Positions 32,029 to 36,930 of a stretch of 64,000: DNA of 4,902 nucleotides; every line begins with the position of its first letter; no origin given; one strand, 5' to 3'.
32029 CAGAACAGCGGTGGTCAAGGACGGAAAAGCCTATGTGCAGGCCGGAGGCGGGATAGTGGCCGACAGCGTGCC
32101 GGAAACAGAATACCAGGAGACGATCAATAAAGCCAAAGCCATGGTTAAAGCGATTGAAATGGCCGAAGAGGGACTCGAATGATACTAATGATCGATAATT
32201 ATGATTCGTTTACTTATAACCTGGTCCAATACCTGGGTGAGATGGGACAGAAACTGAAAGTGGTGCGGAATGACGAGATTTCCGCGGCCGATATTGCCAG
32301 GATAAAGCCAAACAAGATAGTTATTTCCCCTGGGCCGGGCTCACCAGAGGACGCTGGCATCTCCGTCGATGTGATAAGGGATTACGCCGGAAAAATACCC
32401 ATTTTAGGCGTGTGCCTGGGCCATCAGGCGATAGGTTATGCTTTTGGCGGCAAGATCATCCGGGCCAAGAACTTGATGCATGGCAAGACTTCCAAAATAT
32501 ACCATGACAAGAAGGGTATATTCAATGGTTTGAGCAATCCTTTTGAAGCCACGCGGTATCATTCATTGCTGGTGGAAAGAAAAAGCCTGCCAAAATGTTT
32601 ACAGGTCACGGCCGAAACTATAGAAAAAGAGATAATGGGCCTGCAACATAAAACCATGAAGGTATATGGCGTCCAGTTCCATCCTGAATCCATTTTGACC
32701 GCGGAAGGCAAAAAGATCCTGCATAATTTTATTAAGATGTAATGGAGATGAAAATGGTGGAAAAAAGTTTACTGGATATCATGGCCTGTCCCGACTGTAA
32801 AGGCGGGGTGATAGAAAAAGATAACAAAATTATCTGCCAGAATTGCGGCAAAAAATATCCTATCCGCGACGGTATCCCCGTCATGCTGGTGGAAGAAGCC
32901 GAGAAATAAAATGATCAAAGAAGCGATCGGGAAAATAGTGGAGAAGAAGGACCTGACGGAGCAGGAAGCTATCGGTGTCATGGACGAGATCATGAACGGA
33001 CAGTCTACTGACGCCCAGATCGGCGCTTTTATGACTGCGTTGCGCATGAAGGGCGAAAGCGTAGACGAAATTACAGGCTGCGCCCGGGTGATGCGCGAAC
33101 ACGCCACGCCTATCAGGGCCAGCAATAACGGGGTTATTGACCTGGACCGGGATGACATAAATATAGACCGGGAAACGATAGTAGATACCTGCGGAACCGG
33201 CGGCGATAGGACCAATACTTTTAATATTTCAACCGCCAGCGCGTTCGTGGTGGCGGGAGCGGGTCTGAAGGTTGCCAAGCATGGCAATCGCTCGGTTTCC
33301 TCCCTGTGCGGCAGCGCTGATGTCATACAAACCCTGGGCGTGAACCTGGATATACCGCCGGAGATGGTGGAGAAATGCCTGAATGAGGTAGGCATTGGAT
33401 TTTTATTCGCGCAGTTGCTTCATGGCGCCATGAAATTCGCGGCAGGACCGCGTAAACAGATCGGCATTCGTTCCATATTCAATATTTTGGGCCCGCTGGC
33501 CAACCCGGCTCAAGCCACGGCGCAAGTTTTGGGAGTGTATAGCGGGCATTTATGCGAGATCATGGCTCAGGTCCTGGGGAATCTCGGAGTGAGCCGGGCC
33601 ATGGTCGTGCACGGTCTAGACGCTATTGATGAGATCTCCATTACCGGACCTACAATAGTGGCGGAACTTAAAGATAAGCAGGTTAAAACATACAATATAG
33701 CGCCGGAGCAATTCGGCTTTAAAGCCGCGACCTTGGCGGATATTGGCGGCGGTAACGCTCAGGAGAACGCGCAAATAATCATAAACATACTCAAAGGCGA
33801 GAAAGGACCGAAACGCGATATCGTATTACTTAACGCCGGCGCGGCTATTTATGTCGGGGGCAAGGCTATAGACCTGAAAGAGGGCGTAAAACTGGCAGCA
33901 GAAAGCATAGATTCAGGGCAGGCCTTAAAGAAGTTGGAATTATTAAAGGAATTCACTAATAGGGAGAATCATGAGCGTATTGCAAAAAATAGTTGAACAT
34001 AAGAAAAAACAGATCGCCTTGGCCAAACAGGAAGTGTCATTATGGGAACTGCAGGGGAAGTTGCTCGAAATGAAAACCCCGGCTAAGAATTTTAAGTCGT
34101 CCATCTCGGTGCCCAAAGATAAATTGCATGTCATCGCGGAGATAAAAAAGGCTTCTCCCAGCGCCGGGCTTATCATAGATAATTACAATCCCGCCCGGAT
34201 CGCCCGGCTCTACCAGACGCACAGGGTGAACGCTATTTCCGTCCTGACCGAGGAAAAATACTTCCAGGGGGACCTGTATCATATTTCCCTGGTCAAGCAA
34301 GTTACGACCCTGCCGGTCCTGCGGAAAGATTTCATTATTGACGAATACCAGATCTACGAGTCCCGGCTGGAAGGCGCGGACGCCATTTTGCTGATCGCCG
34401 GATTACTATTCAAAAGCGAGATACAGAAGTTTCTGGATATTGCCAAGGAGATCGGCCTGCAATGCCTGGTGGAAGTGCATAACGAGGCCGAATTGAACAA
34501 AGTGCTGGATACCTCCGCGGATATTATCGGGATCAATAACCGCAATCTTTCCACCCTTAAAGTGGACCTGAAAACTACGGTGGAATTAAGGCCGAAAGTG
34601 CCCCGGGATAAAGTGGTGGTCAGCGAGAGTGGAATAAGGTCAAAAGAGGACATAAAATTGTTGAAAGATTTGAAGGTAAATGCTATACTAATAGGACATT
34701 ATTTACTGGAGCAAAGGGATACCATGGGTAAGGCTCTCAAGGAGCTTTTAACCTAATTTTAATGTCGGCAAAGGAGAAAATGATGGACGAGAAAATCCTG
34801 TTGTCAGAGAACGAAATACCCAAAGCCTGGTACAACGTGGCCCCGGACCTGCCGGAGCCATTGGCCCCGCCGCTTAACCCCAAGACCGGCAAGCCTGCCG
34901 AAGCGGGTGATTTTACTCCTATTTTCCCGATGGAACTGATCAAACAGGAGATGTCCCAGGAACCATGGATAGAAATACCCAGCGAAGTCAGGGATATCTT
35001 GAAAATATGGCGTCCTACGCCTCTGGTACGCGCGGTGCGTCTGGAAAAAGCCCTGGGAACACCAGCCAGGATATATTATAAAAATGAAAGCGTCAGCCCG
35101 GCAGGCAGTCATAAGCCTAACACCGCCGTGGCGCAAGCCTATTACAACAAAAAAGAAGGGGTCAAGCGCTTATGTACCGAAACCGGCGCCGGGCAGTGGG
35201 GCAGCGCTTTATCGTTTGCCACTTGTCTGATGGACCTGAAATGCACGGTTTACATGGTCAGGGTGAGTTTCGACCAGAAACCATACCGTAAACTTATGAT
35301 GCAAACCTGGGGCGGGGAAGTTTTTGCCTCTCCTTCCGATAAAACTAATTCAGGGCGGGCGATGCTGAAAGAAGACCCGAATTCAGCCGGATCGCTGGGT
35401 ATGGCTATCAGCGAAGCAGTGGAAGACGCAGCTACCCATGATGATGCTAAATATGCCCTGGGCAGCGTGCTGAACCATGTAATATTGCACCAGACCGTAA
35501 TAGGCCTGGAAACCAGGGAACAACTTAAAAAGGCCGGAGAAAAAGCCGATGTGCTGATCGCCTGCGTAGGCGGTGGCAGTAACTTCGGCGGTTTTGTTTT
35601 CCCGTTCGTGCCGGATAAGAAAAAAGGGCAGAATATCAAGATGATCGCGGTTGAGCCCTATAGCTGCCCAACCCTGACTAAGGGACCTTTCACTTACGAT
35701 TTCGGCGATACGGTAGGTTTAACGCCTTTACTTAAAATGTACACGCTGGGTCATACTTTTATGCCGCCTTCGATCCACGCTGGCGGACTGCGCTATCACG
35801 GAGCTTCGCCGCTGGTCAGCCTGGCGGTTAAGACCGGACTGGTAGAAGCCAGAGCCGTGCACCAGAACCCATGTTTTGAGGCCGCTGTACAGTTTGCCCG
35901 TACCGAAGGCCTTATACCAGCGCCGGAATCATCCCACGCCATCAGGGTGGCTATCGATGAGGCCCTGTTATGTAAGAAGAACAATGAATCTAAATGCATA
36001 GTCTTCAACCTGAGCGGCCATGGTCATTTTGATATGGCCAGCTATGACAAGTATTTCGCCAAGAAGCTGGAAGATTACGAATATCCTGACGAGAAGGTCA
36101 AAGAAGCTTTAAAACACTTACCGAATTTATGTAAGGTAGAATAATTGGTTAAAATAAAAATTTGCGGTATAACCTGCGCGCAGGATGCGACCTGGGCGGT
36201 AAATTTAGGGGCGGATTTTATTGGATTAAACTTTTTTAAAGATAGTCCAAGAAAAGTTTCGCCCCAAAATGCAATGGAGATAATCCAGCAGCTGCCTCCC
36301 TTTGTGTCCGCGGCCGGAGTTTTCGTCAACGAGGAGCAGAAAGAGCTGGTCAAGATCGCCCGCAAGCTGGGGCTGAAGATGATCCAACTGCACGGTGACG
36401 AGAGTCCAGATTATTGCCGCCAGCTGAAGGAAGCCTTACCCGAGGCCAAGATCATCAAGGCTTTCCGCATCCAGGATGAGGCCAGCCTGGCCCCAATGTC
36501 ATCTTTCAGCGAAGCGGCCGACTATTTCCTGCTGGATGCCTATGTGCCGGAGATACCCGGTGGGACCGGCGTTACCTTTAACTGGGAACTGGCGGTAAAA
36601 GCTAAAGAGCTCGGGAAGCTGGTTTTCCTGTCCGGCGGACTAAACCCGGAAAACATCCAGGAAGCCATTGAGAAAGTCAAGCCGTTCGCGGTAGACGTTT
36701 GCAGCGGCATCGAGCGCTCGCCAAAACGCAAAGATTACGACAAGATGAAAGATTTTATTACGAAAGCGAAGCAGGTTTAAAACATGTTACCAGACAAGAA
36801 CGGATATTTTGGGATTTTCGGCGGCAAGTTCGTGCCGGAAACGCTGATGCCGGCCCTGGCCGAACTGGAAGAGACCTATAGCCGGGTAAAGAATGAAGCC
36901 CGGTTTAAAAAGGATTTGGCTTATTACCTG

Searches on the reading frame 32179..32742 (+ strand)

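Call 60: search_protein_families(library=pfam, max_evalue=0.000001, proteins=[window:32179-32742:+])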
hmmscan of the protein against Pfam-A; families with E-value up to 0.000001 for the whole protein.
window:32179-32742:+ (187 aa): 2 families
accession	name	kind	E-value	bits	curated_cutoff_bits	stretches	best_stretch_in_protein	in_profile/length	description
PF00117.34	GATase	-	1.4e-63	214.5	22.8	1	3-185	1-187/190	Glutamine amidotransferase class-I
PF07722.19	Peptidase_C26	-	2.6e-09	37.6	20.5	1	70-170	103-219/219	Peptidase C26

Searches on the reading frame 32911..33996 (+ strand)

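Call 60: search_protein_families(library=pfam, max_evalue=0.000001, proteins=[window:32911-33996:+])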
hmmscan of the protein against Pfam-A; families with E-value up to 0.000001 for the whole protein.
window:32911-33996:+ (361 aa): 2 families
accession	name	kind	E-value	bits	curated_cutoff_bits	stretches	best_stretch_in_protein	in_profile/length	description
PF00591.27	Glycos_transf_3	-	2.6e-95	319.3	27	1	88-339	2-253/253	Glycosyl transferase family, a/b domain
PF02885.22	Glycos_trans_3N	-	3e-26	91.4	26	1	3-65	1-63/63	Glycosyl transferase family, helical bundle domain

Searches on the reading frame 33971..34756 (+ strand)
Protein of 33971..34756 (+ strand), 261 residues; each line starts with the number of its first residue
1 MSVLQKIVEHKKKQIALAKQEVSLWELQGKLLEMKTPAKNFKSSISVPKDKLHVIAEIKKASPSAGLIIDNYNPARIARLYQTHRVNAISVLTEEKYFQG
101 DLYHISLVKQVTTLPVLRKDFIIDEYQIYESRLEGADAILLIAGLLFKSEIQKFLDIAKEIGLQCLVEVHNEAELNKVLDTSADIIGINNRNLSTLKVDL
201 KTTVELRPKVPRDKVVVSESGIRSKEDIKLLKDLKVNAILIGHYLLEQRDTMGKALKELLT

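Call 60: search_protein_families(library=pfam, max_evalue=0.000001, proteins=[window:33971-34756:+])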
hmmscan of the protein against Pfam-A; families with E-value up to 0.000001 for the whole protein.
window:33971-34756:+ (261 aa): 2 families
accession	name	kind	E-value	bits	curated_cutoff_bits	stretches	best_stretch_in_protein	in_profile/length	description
PF00218.27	IGPS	-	7.1e-82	274.8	27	1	4-252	1-248/254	Indole-3-glycerol phosphate synthase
PF01729.25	QRPTase_C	-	8e-07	29.4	23.1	0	163-243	81-156/169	Quinolinate phosphoribosyl transferase, C-terminal domain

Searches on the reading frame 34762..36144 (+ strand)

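Call 60: search_protein_families(library=pfam, max_evalue=0.000001, proteins=[window:34762-36144:+])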
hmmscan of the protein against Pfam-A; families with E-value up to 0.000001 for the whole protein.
window:34762-36144:+ (460 aa): 1 family
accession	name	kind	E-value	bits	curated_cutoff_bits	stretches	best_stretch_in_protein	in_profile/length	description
PF00291.31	PALP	-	8.9e-40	137.3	35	1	82-419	4-295/295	Pyridoxal-phosphate dependent enzyme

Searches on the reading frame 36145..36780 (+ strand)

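Call 60: search_protein_families(library=pfam, max_evalue=0.000001, proteins=[window:36145-36780:+])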
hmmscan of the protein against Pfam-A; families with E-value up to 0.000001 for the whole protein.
window:36145-36780:+ (211 aa): 1 family
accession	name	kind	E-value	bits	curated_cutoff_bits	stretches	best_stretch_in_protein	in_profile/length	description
PF00697.28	PRAI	-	2.4e-44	151.8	22.7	1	4-206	1-192/193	N-(5'phosphoribosyl)anthranilate (PRA) isomerase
